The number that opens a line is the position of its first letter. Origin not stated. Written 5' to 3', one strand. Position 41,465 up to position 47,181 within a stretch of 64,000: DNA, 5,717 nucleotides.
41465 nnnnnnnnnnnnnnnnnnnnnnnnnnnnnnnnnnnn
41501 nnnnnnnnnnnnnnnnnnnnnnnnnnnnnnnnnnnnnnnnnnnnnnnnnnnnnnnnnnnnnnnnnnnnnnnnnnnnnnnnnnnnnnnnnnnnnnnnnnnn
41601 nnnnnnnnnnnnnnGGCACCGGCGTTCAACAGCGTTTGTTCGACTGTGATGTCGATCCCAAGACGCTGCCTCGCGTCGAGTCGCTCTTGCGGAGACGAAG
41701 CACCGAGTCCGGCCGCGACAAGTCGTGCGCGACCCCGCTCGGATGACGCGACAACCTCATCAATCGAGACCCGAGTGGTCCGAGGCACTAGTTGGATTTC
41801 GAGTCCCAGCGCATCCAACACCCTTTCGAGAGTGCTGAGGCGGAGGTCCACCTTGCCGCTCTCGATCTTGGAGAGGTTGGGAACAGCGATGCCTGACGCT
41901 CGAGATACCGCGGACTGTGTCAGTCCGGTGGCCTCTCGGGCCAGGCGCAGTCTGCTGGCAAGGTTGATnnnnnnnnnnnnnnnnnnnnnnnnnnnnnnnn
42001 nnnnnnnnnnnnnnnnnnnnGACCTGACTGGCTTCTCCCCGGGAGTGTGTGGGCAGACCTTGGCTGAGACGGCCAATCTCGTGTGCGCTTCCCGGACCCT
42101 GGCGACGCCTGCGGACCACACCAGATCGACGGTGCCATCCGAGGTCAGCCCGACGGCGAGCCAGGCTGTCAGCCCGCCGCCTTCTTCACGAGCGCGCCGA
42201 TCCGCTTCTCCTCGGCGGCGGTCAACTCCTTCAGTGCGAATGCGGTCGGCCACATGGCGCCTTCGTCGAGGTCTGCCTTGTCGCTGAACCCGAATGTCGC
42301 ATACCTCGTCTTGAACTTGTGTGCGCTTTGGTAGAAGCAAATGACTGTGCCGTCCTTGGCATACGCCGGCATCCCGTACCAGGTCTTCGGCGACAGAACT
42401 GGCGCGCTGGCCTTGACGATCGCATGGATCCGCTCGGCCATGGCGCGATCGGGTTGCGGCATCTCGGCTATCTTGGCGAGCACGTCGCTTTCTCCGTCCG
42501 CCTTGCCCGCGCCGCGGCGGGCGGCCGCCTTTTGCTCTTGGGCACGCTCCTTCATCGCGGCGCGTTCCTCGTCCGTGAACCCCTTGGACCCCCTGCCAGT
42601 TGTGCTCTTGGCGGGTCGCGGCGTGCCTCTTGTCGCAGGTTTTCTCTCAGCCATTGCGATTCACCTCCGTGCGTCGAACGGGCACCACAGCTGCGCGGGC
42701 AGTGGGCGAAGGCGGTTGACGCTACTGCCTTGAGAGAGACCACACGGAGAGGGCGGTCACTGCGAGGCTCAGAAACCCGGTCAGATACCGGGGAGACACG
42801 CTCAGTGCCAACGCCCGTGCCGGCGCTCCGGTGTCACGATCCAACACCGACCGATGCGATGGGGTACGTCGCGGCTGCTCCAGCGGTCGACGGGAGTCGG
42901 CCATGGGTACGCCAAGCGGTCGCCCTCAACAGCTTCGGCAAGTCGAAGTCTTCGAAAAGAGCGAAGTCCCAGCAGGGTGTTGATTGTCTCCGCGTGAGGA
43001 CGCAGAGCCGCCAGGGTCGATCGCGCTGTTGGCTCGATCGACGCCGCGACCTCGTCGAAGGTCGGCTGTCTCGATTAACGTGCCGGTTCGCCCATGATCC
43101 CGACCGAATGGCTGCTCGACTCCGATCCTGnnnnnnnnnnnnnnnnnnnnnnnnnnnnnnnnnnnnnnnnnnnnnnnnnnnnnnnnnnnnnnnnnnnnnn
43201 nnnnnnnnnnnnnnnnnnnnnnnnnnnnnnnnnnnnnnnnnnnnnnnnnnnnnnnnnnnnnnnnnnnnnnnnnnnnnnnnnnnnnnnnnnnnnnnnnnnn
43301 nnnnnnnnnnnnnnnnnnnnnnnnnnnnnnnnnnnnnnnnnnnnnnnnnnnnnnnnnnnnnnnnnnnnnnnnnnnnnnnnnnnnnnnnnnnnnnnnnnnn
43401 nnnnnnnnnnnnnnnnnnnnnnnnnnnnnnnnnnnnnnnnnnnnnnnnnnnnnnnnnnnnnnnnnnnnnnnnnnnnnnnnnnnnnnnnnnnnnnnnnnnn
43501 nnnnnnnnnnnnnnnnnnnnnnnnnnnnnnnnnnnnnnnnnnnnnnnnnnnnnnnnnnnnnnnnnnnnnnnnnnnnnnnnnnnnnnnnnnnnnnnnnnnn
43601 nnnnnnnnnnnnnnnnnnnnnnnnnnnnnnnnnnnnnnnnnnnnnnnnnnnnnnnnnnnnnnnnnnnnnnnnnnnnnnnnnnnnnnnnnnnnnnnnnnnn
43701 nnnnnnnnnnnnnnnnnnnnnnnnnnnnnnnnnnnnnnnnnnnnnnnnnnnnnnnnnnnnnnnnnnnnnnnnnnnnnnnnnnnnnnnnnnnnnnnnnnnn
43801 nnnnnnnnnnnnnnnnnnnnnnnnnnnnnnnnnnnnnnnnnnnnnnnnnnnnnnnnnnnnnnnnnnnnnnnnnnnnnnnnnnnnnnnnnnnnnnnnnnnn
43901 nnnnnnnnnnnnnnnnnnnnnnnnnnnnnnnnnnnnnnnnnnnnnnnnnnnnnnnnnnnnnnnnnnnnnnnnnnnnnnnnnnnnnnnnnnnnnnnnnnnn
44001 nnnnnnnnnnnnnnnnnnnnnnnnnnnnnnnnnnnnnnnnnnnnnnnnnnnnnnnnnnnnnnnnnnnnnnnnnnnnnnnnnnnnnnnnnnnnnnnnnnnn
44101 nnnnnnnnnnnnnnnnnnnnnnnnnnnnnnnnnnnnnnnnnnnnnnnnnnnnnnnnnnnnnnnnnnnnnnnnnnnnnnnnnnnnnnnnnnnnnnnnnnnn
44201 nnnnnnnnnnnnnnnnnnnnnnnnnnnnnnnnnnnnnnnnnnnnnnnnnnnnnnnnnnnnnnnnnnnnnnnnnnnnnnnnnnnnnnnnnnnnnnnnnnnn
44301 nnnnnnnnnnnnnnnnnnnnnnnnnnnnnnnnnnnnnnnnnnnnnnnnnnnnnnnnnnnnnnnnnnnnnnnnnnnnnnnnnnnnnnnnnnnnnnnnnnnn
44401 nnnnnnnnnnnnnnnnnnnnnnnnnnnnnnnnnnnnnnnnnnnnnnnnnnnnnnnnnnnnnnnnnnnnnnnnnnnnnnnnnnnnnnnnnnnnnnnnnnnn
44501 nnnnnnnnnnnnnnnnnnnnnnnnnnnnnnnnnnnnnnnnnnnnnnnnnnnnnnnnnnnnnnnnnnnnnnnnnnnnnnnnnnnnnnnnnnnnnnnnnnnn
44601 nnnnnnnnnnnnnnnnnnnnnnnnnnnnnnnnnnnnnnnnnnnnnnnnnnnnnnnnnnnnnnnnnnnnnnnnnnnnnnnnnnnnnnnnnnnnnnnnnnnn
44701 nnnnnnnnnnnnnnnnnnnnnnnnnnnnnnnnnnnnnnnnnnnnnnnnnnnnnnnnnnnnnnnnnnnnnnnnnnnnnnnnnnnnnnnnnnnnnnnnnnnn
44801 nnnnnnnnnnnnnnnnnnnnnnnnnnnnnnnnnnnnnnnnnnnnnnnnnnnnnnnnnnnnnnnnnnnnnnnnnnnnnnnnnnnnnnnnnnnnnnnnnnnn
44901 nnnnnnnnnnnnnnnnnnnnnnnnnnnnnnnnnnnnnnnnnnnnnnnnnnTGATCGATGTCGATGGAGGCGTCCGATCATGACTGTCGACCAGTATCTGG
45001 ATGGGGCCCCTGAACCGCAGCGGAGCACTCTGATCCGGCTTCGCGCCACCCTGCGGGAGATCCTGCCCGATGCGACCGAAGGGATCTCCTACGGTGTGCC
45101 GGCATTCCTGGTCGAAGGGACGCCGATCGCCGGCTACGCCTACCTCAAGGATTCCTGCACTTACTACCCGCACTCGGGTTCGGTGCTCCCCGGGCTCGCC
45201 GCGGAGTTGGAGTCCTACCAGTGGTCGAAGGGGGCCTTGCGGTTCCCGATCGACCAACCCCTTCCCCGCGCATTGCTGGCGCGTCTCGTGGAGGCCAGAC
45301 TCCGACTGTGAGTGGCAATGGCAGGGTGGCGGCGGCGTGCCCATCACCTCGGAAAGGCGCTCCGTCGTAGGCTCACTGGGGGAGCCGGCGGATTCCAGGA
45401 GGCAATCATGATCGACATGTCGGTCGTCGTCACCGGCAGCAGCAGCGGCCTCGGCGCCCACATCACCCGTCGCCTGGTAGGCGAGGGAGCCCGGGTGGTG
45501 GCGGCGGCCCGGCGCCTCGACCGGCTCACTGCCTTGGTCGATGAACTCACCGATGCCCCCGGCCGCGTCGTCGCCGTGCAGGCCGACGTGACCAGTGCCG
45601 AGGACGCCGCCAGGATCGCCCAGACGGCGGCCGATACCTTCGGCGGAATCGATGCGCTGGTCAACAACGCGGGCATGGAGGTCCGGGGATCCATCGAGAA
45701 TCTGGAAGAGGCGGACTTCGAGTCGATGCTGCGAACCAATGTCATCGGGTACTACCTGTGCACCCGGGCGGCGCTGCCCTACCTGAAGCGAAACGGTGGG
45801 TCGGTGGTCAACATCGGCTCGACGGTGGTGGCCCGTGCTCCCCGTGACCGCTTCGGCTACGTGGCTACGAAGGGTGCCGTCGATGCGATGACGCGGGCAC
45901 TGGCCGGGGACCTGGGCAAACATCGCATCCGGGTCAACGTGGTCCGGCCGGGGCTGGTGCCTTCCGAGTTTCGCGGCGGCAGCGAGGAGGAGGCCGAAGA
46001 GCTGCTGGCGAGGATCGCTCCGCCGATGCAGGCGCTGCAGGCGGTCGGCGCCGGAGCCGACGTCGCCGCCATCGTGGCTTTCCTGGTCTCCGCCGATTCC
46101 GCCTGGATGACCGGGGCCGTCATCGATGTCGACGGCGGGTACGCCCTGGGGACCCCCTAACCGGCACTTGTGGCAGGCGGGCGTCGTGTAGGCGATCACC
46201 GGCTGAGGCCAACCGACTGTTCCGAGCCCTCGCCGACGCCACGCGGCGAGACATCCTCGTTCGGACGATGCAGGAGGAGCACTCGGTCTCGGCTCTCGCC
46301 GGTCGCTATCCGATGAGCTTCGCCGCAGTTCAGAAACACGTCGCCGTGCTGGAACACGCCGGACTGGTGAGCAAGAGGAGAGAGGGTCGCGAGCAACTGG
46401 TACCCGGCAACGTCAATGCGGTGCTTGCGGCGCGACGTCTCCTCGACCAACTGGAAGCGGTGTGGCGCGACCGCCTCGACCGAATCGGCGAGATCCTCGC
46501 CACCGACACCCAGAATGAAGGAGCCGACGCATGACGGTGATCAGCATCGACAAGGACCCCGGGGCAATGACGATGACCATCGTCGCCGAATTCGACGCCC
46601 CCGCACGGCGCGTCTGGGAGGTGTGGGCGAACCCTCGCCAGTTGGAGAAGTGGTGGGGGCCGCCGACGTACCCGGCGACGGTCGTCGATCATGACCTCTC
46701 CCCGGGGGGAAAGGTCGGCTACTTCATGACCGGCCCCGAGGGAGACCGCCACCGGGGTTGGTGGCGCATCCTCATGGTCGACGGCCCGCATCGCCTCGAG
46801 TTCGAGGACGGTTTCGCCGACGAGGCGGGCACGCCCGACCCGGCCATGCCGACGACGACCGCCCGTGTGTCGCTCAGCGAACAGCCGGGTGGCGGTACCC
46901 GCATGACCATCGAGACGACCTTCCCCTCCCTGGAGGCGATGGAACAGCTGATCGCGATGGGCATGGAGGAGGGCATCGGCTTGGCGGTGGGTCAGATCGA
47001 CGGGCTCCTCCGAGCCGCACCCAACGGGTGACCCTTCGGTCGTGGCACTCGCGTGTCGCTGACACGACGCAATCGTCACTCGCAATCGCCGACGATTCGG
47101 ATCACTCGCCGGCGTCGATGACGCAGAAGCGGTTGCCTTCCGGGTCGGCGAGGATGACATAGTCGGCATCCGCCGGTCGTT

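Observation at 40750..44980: Accessory patch of small, decayed and poorly conserved genes between the second MMPL locus and the SDR gene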

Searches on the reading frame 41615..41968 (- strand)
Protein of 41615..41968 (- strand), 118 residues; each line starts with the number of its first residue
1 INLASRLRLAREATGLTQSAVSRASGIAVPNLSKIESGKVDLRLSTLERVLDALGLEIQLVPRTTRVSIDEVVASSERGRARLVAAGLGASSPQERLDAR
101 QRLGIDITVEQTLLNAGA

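Call 23: search_protein_families(library=pfam, proteins=[window:41615-41968:-], max_evalue=1)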
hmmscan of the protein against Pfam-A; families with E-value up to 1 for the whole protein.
seq(118 aa): 8 families
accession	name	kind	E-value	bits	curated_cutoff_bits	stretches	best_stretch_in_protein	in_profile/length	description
PF13560.12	HTH_31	-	4.2e-12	46.6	27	1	3-59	2-59/64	Helix-turn-helix domain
PF01381.28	HTH_3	-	4.4e-11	43.1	23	1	7-59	1-53/55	Helix-turn-helix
PF13443.12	HTH_26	-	4.9e-07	30.3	22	1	12-58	7-54/63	Cro/C1-type HTH DNA-binding domain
PF13744.12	HTH_37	-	3.2e-06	27.3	27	1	3-60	19-77/80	Helix-turn-helix domain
PF12844.13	HTH_19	-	2.1e-05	24.8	30.2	1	5-59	2-56/64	Helix-turn-helix domain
PF13413.12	HTH_25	-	0.00021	21.5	24.6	1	6-41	1-36/62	Helix-turn-helix domain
PF21716.3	dnstrm_HI1420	-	0.065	13.5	27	1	13-61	43-89/90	Probable addiction module antidote protein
PF07436.16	Curto_V3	-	0.075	13.9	25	1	34-83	27-75/87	Curtovirus V3 protein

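Call 25: search_protein_families(library=ncbifam, proteins=[window:41615-41968:-], max_evalue=1)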
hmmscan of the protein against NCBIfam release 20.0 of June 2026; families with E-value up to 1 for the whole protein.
seq(118 aa): 17 families
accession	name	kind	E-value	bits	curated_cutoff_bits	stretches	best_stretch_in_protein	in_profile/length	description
TIGR03070.1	couple_hipB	subfamily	2.5e-12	46.5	71.65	1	3-58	3-58/58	type II toxin-antitoxin system Y4mF family antitoxin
NF006015.0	PRK08154.1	subfamily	7.2e-07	28.6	204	1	2-70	30-99/314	anaerobic benzoate catabolism transcriptional regulator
NF041951.1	phage_RstR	subfamily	6.1e-06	26.5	80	1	2-57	2-57/108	RstR family transcriptional repressor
NF007271.0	PRK09726.1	equivalog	9.5e-06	25.5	79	1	2-61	12-71/88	type II toxin-antitoxin system antitoxin HipB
NF007408.0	PRK09943.1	equivalog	5.6e-05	22.8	211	1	5-58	10-63/185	HTH-type transcriptional regulator PuuR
NF058600.1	TransRegSco1979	equivalog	0.013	14.6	350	1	3-57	9-63/280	Sco1979 family transcriptional regulator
NF010465.0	PRK13890.1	equivalog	0.015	15.4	96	1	6-60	10-63/121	conjugal transfer protein TrbA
TIGR03830.1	CxxCG_CxxCG_HTH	subfamily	0.015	15.1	61.8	1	6-45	69-110/127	type II TA system antitoxin MqsA family protein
TIGR00270.2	TIGR00270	equivalog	0.019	14.8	110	1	4-61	77-132/159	multiprotein bridging factor aMBF1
NF038139.1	Reg_Aceta_RamB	equivalog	0.025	13.2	700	1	4-61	4-61/465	acetate metabolism transcriptional regulator RamB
TIGR02684.1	dnstrm_HI1420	hypoth_equivalog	0.027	14.7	53.7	1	13-60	43-88/89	addiction module antidote protein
NF041677.1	trans_regClgR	equivalog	0.033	14.3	170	1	6-78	12-80/113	transcriptional regulator ClgR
NF041493.1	MobT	equivalog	0.034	12.9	600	1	9-54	3-48/383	MobT family relaxase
NF008109.0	PRK10856.1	equivalog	0.035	13.8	208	1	5-44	17-56/334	cytoskeleton protein RodZ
TIGR02612.1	mob_myst_A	hypoth_equivalog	0.041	13.8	122.6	1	7-78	30-102/150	mobile mystery protein A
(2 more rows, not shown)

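Call 26: search_protein_families(library=padloc, proteins=[window:41615-41968:-], max_evalue=1)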
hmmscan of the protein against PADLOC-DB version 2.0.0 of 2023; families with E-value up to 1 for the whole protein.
seq(118 aa): 13 families
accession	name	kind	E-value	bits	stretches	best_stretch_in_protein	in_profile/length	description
PDLC02926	HTH_VI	-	4.1e-09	34.6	1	2-58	1-57/92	-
PDLC03953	RmrA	-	3.7e-06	24.4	1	4-57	7-60/373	-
PDLC03949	RmrA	-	5.8e-06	23.4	1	4-69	4-69/363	-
PDLC03946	RmrA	-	9.9e-05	19.2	1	5-71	5-71/357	-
PDLC03951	RmrA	-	0.00012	19.2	1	5-61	11-67/400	-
PDLC03954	RmrA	-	0.00027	18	1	5-61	13-69/380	-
PDLC03665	Control_protein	-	0.00041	18.5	1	4-58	10-65/77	control protein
PDLC03947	RmrA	-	0.0015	15.5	1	4-59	13-68/383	-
PDLC04142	capH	-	0.0025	16.8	1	4-99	8-91/103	capH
PDLC04757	PDC-M64B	-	0.017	13.1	1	3-62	30-89/128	-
PDLC03952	RmrA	-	0.019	11.8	1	5-65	25-85/395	-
PDLC03664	Control_protein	-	0.029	12.8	1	3-57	14-68/74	control protein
PDLC03944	RmrA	-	0.046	10.8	1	5-58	9-62/384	-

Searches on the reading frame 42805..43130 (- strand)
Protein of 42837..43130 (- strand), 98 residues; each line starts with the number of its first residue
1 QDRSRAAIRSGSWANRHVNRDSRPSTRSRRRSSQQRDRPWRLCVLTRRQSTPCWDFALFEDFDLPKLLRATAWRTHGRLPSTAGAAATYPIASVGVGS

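Call 23: search_protein_families(library=pfam, proteins=[window:42805-43074:-], max_evalue=1)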
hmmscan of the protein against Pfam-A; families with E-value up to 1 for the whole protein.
seq(90 aa): 0 families

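Call 55: search_protein_families(library=pfam, proteins=[window:42837-43130:-], max_evalue=5)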
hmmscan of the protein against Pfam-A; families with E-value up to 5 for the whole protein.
seq(98 aa): 0 families

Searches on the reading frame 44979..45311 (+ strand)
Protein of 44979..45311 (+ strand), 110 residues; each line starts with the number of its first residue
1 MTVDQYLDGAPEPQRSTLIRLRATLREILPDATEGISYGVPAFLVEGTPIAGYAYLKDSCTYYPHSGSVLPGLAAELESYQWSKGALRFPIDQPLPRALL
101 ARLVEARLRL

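Call 3: search_protein_families(library=pfam, proteins=[window:44979-45311:+], max_evalue=0.01)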
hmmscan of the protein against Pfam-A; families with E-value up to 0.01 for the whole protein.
window:44979-45311:+ (110 aa): 1 family
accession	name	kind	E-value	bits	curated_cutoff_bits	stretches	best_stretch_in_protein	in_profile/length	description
PF08818.16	DUF1801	-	3.9e-13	50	27.2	1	14-107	1-84/85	Domain of unknown function (DU1801)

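Call 25: search_protein_families(library=ncbifam, proteins=[window:44979-45311:+], max_evalue=1)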
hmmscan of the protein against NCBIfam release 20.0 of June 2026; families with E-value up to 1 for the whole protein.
window:44979-45311:+ (110 aa): 0 families

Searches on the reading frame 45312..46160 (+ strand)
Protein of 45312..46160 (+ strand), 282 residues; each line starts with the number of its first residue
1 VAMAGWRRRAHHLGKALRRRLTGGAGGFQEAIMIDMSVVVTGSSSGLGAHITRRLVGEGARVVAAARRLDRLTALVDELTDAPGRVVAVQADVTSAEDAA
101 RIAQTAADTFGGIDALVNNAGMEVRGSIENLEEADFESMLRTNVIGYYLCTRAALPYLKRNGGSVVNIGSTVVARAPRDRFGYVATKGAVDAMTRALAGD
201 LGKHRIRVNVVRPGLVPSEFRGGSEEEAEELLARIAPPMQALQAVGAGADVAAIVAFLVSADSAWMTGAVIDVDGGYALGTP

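Call 3: search_protein_families(library=pfam, proteins=[window:45312-46160:+], max_evalue=0.01)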
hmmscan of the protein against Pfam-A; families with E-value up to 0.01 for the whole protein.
window:45312-46160:+ (282 aa): 5 families
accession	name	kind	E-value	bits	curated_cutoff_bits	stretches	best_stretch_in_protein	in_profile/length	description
PF13561.12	adh_short_C2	-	9.6e-52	176.3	27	1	44-277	5-235/236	Enoyl-(Acyl carrier protein) reductase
PF00106.31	adh_short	-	7.9e-51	172.7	26.6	1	38-225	3-191/195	short chain dehydrogenase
PF08659.16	KR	-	4.1e-13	50.1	22.6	1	38-196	3-162/180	KR domain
PF23441.1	SDR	-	5.4e-09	36.2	27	1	35-277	7-255/258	SDR-like rossmann domain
PF01370.27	Epimerase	-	0.00016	21.6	20.9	1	38-220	1-176/240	NAD dependent epimerase/dehydratase family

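Call 31: find_related_loci(query=window:45408-46160:+, collection=metagenome_contigs, flank=10000)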
Query window:45408-46160:+ (250 aa) in metagenome_contigs; peptide patterns used: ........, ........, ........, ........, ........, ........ (x = any residue, [..] = any of these).
600 stretches matched a pattern (row limit reached: there are more); 228 encode a relative of the query (tblastn E <= 1e-3); the best 80 are kept; 80 distinct loci.
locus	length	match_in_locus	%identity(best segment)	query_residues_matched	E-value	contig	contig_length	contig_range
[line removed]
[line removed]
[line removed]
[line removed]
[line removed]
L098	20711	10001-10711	41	7-246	1e-42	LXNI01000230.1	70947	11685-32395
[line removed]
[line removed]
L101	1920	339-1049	39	7-246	1e-41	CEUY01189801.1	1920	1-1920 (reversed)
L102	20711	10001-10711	38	7-246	2e-39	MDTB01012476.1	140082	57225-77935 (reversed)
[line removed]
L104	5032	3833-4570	38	1-246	1e-39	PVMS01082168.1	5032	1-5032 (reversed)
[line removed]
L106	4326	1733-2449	39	5-246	6e-39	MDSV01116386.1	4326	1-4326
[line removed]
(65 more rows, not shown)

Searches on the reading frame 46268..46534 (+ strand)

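Call 3: search_protein_families(library=pfam, proteins=[window:46268-46534:+], max_evalue=0.01)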
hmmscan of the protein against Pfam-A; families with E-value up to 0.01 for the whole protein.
window:46268-46534:+ (88 aa): 1 family
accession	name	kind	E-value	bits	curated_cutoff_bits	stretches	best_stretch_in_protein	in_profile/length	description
PF25212.1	HVO_A0114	-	0.0011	19.1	27.6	1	2-43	34-75/84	HVO_A0114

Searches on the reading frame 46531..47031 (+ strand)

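Call 3: search_protein_families(library=pfam, proteins=[window:46531-47031:+], max_evalue=0.01)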
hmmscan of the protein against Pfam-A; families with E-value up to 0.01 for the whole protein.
window:46531-47031:+ (166 aa): 2 families
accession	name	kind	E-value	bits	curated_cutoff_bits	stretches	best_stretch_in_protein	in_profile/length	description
PF08327.17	AHSA1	-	7e-22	78.4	22.1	1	22-160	1-124/125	Activator of Hsp90 ATPase homolog 1-like protein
PF10604.15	Polyketide_cyc2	-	1.6e-05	25.7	27.4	1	15-133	4-110/142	Polyketide cyclase / dehydrase and lipid transport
